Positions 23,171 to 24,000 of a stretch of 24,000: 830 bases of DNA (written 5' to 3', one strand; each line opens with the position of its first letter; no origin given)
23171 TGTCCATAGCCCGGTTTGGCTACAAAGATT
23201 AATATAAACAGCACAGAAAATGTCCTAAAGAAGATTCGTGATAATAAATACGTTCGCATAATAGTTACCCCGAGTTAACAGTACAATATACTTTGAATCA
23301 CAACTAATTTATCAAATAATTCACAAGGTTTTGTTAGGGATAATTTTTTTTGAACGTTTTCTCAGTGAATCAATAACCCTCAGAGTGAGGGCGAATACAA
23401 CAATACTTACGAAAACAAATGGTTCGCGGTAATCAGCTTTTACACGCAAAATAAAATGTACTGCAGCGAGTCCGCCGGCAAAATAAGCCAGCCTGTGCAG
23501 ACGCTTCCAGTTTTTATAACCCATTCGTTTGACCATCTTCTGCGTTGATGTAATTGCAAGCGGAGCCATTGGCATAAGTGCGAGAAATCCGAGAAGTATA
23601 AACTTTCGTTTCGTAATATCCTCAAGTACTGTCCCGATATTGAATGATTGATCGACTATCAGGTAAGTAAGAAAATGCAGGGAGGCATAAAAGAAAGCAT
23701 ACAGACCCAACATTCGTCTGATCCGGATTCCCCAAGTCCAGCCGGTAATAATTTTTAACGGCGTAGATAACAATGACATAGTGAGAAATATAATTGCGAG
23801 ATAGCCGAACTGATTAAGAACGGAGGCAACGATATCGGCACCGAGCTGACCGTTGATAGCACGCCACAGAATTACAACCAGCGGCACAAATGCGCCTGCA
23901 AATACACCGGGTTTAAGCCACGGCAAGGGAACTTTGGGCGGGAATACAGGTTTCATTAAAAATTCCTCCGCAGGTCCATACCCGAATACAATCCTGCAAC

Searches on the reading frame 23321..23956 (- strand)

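Call 9: search_protein_families(library=pfam, proteins=[window:23321-23956:-], max_evalue=0.00001)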
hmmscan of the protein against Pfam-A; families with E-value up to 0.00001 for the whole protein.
window:23321-23956:- (211 aa): 1 family
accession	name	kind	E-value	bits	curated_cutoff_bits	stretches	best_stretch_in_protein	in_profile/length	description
PF01794.25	Ferric_reduct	-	5.2e-19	68.9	28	1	50-160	1-116/121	Ferric reductase like transmembrane component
